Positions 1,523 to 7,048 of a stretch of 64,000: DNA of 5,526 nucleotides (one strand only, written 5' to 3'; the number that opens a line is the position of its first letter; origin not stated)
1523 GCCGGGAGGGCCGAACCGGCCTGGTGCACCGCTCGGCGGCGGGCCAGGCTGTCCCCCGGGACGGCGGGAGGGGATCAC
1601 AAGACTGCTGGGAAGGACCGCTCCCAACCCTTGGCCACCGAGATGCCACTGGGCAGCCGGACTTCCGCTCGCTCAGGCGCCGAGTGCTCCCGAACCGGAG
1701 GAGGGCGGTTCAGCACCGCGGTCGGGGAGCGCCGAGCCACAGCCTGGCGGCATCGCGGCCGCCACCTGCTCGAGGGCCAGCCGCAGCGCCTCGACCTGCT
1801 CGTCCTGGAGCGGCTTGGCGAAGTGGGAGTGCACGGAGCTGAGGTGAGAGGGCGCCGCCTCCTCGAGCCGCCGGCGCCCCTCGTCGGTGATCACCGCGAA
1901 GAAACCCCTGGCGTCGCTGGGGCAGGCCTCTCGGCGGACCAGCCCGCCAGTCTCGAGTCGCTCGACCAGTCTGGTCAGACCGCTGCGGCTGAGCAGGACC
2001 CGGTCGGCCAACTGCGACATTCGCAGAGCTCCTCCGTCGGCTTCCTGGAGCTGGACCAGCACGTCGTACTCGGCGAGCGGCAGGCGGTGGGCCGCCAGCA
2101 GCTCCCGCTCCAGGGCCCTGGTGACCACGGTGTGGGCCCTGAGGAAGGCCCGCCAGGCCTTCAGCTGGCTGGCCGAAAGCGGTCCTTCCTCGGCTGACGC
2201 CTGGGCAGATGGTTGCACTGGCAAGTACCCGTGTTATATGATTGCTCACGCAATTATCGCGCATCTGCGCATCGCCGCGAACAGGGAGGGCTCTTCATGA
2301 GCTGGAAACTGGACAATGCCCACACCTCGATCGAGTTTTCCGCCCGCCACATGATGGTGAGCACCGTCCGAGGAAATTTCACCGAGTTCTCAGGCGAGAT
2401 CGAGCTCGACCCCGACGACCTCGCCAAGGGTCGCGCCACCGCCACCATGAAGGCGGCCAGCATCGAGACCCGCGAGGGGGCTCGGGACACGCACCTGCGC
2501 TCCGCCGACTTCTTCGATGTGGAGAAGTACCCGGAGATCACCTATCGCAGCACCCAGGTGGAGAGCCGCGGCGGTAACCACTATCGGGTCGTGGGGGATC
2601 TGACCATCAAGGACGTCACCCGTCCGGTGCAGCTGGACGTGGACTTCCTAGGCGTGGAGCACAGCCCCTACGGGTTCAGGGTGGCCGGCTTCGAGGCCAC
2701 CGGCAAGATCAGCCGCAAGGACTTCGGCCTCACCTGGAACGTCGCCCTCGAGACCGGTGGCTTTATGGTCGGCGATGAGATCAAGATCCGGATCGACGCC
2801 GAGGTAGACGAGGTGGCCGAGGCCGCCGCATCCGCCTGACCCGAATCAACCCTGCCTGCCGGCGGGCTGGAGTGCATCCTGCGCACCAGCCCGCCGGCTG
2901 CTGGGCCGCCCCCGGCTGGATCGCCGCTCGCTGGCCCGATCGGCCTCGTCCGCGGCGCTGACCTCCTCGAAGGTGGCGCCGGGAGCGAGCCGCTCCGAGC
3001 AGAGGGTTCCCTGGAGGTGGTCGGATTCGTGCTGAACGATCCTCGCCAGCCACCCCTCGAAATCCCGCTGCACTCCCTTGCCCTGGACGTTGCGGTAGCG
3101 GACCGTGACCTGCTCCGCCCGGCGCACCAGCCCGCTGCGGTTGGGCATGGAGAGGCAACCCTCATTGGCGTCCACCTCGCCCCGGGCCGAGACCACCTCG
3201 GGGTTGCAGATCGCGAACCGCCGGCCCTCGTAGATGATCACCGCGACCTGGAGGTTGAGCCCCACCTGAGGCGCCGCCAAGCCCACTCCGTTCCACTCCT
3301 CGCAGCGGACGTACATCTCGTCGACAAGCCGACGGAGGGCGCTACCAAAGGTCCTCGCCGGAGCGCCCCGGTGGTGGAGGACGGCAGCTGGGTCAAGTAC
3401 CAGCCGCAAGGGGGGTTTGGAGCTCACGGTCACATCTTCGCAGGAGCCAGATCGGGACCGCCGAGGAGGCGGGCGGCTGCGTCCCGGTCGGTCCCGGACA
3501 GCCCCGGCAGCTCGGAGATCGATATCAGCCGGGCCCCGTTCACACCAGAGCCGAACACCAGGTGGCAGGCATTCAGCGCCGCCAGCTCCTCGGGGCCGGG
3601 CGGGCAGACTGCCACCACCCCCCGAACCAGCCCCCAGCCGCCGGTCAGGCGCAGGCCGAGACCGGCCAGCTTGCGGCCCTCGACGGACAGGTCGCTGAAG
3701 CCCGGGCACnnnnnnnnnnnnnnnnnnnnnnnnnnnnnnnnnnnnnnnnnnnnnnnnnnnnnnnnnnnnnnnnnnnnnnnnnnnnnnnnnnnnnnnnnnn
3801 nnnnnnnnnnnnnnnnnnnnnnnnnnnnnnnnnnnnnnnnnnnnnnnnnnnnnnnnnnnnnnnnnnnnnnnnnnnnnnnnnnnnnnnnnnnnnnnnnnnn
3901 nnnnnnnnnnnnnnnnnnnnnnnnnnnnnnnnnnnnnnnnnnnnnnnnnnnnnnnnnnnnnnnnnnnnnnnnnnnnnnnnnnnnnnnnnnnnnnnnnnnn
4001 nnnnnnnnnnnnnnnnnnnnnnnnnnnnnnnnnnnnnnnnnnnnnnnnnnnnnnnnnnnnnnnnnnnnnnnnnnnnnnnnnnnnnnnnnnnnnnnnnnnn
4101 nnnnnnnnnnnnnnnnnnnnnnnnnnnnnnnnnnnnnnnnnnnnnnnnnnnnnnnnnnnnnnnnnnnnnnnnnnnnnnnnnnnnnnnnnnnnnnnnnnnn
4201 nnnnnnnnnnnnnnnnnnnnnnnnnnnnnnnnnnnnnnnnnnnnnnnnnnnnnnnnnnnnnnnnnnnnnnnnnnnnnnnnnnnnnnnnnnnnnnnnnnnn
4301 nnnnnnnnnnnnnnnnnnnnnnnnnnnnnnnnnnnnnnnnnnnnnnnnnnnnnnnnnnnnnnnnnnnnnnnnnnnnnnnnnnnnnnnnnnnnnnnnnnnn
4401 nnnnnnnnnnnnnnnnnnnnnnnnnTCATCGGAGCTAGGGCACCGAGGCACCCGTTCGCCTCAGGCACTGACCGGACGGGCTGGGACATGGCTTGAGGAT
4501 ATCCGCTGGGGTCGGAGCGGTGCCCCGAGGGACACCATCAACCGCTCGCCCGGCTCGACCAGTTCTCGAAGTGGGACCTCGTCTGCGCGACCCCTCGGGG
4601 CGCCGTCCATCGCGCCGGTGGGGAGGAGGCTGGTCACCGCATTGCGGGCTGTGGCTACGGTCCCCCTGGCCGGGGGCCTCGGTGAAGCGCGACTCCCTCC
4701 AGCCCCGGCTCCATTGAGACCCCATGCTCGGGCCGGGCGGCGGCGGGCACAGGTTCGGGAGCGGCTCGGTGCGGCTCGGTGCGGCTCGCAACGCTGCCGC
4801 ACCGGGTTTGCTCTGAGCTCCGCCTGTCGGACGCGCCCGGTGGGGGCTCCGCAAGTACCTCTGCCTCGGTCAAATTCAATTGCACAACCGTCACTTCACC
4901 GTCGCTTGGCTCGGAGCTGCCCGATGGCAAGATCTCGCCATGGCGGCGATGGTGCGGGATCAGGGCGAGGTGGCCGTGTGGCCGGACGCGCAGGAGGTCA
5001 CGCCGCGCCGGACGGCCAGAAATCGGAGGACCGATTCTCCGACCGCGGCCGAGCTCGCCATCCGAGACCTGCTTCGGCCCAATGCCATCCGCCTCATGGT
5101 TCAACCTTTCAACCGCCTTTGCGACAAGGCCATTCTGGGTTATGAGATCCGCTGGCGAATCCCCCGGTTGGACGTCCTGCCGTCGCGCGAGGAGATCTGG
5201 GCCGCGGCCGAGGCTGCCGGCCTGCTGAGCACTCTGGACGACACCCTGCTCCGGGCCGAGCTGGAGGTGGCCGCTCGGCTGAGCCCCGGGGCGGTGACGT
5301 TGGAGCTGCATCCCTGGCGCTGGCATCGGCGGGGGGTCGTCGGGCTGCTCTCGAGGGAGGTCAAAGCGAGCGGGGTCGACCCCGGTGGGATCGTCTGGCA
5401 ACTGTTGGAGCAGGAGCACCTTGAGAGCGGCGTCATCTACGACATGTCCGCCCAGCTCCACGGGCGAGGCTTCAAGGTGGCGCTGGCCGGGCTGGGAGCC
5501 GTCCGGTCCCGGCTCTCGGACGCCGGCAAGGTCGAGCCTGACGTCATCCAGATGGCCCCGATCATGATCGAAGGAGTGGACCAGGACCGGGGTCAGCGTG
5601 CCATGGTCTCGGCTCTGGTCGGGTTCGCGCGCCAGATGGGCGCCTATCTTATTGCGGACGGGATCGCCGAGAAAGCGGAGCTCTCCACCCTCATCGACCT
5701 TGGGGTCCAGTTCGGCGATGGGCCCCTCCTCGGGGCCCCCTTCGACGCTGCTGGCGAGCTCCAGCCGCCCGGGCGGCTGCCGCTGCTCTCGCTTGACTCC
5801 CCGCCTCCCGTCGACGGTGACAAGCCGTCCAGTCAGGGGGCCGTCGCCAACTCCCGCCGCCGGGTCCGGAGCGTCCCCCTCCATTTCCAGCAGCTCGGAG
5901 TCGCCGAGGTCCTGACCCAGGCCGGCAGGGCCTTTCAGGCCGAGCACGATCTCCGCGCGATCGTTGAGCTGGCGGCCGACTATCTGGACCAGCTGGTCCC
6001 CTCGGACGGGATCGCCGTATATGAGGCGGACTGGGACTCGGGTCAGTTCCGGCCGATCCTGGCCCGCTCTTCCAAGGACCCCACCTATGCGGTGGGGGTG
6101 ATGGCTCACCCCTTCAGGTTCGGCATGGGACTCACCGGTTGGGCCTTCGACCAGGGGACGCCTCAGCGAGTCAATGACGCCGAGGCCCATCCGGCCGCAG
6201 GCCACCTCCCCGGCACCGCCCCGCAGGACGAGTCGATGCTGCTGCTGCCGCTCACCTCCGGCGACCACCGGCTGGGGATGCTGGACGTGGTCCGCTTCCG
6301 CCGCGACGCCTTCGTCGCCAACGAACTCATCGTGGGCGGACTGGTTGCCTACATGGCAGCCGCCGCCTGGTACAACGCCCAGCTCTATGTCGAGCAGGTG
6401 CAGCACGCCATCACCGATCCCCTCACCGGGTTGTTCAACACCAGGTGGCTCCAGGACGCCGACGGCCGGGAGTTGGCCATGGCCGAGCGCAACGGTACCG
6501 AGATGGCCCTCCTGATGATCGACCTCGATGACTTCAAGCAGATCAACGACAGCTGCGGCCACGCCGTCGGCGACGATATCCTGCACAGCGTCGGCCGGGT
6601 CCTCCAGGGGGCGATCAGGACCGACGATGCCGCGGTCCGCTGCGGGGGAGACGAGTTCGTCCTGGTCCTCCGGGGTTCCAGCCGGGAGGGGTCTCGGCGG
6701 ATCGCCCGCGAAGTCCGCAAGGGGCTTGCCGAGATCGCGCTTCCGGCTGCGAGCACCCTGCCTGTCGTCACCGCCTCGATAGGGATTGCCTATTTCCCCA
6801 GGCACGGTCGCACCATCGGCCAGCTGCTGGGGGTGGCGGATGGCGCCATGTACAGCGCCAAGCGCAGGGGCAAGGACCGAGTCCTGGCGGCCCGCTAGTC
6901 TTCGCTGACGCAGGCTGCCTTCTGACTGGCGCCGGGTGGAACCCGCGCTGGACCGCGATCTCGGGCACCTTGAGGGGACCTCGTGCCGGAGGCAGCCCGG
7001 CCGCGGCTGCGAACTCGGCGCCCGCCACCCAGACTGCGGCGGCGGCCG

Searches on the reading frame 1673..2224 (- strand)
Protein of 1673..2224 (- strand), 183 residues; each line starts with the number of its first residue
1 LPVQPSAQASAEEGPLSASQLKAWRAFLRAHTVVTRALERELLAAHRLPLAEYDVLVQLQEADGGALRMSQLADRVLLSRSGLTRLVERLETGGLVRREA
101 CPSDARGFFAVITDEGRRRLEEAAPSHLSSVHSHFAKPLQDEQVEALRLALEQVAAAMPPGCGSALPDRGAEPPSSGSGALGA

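Call 22: search_protein_families(library=ncbifam, proteins=[window:1673-2224:-], max_evalue=0.001)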
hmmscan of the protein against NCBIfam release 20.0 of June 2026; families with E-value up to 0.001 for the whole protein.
window:1673-2224:- (183 aa): 9 families
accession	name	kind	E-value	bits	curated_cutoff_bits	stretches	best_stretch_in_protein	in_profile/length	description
NF041230.1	BagL_FevM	exception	1.6e-11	44.4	230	1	52-147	40-134/145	MarR family transcriptional regulator BagL/FevM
TIGR02337.1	HpaR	equivalog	2.7e-10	40.2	121.2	1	27-152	6-127/130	homoprotocatechuate degradation operon regulator HpaR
NF052638.1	TransRegOhrRVib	equivalog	1.8e-07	31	200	1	30-137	18-121/141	transcriptional regulator OhrR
NF053777.1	Saro0803TransReg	equivalog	6.4e-07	29.1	200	1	30-127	18-112/140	Saro_0803 family transcriptional regulator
NF045593.1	bilirub_TF_BilQ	equivalog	1.4e-05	24.8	125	1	70-156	48-133/135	bilirubin utilization transcriptional regulator BilQ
NF052438.1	TransRegRv0880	equivalog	1.8e-05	24.6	220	1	48-154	32-135/143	Rv0880 family HTH-type transcriptional regulator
NF008565.1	PRK11512.1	equivalog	1.9e-05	24.7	240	1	76-154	64-142/144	multiple antibiotic resistance transcriptional regulator MarR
NF008122.0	PRK10870.1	equivalog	4.9e-05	23.1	157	1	55-143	60-148/176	transcriptional repressor MprA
TIGR04472.1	reg_rSAM_mob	hypoth_equivalog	0.00055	20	240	1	55-154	36-132/141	radical SAM mobile pair system MarR family transcriptional regulator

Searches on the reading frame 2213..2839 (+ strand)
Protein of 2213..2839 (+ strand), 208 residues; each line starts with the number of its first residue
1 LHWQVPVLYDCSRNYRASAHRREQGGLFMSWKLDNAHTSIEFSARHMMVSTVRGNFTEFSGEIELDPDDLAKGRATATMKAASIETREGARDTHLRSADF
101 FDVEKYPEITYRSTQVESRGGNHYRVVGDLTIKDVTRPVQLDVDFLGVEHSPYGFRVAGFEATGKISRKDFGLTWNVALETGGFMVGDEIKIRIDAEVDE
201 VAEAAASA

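Call 22: search_protein_families(library=ncbifam, proteins=[window:2213-2839:+], max_evalue=0.001)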
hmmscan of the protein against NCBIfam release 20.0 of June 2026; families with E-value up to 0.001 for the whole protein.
window:2213-2839:+ (208 aa): 1 family
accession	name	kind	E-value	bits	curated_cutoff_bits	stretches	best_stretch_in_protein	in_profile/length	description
NF002994.0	PRK03757.1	equivalog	1.7e-37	129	232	1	34-178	30-174/191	YceI family protein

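Call 57: list_cluster_members(proteins=[window:2297-2839:+, window:2231-2839:+, window:2213-2839:+, window:63054-63557:+, window:63081-63557:+, window:63108-63557:+, window:688-1053:+, window:143-685:+, window:1673-2224:-, window:1673-2218:-])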
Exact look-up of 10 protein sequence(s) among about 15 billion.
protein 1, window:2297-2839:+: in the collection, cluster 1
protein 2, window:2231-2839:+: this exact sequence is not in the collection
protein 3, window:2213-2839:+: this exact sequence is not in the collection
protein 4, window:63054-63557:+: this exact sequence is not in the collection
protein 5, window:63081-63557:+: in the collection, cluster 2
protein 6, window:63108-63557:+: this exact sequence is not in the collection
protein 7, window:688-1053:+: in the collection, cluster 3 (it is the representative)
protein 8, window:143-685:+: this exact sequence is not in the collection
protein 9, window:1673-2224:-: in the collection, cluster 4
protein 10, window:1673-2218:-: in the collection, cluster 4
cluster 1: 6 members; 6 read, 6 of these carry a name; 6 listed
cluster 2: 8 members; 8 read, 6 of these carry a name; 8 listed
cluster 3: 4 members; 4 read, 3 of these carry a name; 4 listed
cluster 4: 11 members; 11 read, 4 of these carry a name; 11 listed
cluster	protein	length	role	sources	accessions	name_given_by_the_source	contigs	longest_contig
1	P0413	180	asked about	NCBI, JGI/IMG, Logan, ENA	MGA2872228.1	MAG: YceI family protein [Candidatus Dormibacteria bacterium] | polyisoprenoid-binding protein YceI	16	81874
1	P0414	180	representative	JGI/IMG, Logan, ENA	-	polyisoprenoid-binding protein YceI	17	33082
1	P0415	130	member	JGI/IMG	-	polyisoprenoid-binding protein YceI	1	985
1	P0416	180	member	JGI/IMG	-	polyisoprenoid-binding protein YceI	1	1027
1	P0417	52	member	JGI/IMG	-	polyisoprenoid-binding protein YceI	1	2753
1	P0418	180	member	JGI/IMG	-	polyisoprenoid-binding protein YceI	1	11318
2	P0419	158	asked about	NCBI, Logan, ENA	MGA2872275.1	MAG: universal stress protein [Candidatus Dormibacteria bacterium]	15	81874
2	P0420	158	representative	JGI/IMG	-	-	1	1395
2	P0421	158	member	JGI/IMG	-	nucleotide-binding universal stress UspA family protein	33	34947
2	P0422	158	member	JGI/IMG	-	nucleotide-binding universal stress UspA family protein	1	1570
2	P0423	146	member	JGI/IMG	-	nucleotide-binding universal stress UspA family protein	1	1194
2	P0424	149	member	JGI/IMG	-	nucleotide-binding universal stress UspA family protein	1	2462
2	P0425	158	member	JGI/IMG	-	nucleotide-binding universal stress UspA family protein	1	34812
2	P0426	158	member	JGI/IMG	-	-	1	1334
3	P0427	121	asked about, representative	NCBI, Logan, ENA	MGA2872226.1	MAG: DUF2089 domain-containing protein [Candidatus Dormibacteria bacterium]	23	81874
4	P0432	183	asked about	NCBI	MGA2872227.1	MAG: MarR family winged helix-turn-helix transcriptional regulator [Candidatus ...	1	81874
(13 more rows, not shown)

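Call 58: find_encoding_contigs(protein=P0432, flank=10000, max_places=2)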
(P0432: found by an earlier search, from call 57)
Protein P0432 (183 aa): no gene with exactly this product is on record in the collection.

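Call 59: find_encoding_contigs(protein=P0419, flank=10000, max_places=4)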
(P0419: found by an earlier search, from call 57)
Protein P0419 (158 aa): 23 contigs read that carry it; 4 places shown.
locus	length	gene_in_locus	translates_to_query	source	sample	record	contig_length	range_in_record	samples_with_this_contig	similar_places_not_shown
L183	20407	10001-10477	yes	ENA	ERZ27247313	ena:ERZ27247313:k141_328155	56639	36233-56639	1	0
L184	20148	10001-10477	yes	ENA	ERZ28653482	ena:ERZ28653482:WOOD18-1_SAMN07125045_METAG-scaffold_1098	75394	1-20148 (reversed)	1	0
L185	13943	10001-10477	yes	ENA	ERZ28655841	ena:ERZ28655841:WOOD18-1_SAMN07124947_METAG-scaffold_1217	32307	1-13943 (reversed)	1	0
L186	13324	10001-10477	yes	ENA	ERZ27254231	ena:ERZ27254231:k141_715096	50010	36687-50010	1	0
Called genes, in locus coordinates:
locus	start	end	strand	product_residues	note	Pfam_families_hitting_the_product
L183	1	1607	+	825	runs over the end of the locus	PF01315:Ald_Xan_dh_C, PF02738:MoCoBD_1, PF20256:MoCoBD_2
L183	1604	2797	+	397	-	PF02625:XdhC_CoxI, PF13478:XdhC_C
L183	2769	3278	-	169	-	PF00582:Usp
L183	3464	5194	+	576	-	PF01590:GAF, PF13185:GAF_2, PF01590:GAF, PF13185:GAF_2, PF13492:GAF_3, PF07730:HisKA_3, PF02518:HATPase_c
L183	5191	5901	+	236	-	PF00072:Response_reg, PF00196:GerE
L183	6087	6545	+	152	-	PF02518:HATPase_c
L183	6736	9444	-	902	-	PF00583:Acetyltransf_1 (weak), PF02629:CoA_binding, PF13380:CoA_binding_2, PF13607:Succ_CoA_lig, PF19045:Ligase_CoA_2, PF13549:ATP-grasp_5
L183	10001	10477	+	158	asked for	PF00582:Usp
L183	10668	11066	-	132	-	-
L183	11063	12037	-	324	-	-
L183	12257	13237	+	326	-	PF00248:Aldo_ket_red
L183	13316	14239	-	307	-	PF12911:OppC_N, PF00528:BPD_transp_1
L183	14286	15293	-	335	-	PF19300:BPD_transp_1_N, PF00528:BPD_transp_1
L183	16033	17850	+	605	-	PF00496:SBP_bac_5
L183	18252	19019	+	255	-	PF00106:adh_short, PF08659:KR, PF13561:adh_short_C2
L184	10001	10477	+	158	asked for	PF00582:Usp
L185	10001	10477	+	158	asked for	PF00582:Usp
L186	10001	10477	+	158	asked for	PF00582:Usp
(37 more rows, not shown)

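Call 60: find_encoding_contigs(protein=P0427, flank=10000, max_places=3)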
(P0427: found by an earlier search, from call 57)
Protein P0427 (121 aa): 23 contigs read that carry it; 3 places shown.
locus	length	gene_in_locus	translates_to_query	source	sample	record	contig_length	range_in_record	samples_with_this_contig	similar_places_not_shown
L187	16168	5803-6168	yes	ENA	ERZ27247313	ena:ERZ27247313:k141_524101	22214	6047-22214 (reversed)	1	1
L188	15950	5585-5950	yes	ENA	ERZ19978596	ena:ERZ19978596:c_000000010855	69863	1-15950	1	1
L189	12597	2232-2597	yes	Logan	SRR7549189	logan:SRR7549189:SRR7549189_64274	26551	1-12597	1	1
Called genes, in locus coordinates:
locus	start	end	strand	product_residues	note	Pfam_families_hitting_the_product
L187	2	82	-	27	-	?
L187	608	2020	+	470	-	PF00392:GntR, PF00155:Aminotran_1_2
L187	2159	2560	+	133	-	PF00872:Transposase_mut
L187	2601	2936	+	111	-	PF00872:Transposase_mut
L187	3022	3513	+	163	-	PF00872:Transposase_mut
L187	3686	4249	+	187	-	PF00300:His_Phos_1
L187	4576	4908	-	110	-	-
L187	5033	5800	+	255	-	-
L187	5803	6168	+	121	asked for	PF22747:Zn_ribbon_DUF2089, PF09862:DUF2089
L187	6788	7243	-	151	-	PF12802:MarR_2, PF01047:MarR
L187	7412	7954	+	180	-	PF04264:YceI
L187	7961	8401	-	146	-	PF01327:Pep_deformylase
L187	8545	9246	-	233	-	-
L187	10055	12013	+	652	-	PF00563:EAL, PF01590:GAF (weak), PF13185:GAF_2, PF00990:GGDEF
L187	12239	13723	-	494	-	PF13520:AA_permease_2, PF00324:AA_permease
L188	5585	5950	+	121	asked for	PF22747:Zn_ribbon_DUF2089, PF09862:DUF2089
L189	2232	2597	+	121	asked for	PF22747:Zn_ribbon_DUF2089, PF09862:DUF2089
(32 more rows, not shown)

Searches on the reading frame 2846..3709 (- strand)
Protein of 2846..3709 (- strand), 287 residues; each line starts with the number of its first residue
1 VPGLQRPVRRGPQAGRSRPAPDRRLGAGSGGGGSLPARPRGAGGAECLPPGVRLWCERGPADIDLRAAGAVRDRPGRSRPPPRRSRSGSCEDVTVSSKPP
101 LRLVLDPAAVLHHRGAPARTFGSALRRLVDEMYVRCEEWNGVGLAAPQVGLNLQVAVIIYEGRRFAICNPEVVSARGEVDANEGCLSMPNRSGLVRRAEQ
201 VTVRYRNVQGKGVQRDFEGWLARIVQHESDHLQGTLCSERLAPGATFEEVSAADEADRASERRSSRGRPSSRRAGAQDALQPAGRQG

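Call 66: search_protein_families(library=pfam, proteins=[window:2846-3709:-], max_evalue=0.01)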
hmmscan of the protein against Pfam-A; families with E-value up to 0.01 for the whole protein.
window:2846-3709:- (287 aa): 1 family
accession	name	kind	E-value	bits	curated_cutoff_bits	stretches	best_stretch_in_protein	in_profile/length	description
PF01327.26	Pep_deformylase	-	1.3e-36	125.9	22.8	1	102-243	3-152/156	Polypeptide deformylase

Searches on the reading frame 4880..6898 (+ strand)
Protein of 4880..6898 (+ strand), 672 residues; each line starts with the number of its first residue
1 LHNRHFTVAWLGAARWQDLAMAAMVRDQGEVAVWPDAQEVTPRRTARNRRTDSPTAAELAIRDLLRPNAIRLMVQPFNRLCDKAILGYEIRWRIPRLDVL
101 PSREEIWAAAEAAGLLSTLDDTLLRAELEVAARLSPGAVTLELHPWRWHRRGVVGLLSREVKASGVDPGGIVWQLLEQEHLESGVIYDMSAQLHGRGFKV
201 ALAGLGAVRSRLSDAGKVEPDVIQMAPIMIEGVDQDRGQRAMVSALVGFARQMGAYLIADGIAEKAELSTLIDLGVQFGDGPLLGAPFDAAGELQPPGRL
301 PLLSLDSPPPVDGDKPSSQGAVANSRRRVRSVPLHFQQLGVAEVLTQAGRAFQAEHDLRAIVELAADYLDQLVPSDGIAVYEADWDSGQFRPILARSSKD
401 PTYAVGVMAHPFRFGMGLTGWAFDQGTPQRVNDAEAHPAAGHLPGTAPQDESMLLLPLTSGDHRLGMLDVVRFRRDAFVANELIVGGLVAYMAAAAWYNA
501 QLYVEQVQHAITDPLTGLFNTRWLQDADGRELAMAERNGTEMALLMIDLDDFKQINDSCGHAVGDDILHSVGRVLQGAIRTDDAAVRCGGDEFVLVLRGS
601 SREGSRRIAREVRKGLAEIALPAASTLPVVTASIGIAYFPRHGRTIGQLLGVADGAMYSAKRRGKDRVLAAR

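Call 8: search_protein_families(library=ncbifam, proteins=[window:4880-6898:+], max_evalue=0.001)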
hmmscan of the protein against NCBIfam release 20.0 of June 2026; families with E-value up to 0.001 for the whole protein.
window:4880-6898:+ (672 aa): 24 families
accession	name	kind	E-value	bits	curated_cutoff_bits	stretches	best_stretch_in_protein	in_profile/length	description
TIGR00254.1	GGDEF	domain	4.6e-45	153.3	37.4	1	509-670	4-166/168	diguanylate cyclase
NF045675.1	PhdiestaseDibA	equivalog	3.9e-43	147.7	980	2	508-666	201-359/623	phosphodiesterase DibA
NF038266.1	diguan_SiaD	equivalog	5e-39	134.2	290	1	508-668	92-252/252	biofilm regulation diguanylate cyclase SiaD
NF007298.0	PRK09776.1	equivalog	9.3e-38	129.7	1135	2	508-668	682-842/1111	diguanylate cyclase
NF007135.0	PRK09581.1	equivalog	1.9e-37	129.2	474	1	505-671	287-455/457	PleD family two-component system response regulator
NF007474.0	PRK10060.1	equivalog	2.4e-35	121.9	782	2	509-667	236-391/663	cyclic di-GMP phosphodiesterase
NF051473.1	DigCycDgcsShew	equivalog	1.4e-34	119.8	400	1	494-666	119-286/291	diguanylate cyclase DgcS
NF007423.1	PRK09966.1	equivalog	2.5e-34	118.8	325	1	508-661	237-390/390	diguanylate cyclase DgcN/YfiN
NF007380.0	PRK09894.1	equivalog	2.6e-33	115.7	256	1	499-670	119-286/296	diguanylate cyclase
NF041606.1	dguan_cyc_DgcA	equivalog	1.9e-29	102.7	370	1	477-669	149-337/340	diguanylate cyclase DgcA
NF053781.1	cdiGMPphdstlr2612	equivalog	4.8e-28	97.4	1600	1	506-666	836-997/1268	Tlr1612 family c-di-GMP phosphodiesterase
NF047654.1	DiguCycDgcRLepto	equivalog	2.1e-26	92.5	500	1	507-669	130-294/295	diguanylate cyclase DgcR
NF040885.1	diguan_DgcJ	equivalog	3.6e-26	92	500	1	499-665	330-490/493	diguanylate cyclase DgcJ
NF007599.0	PRK10245.1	equivalog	1.7e-24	86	402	1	510-668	210-367/371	diguanylate cyclase AdrA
NF011955.1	PRK15426.1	equivalog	1.9e-24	85.8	408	1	509-670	397-560/564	cellulose biosynthesis regulator diguanylate cyclase DgcQ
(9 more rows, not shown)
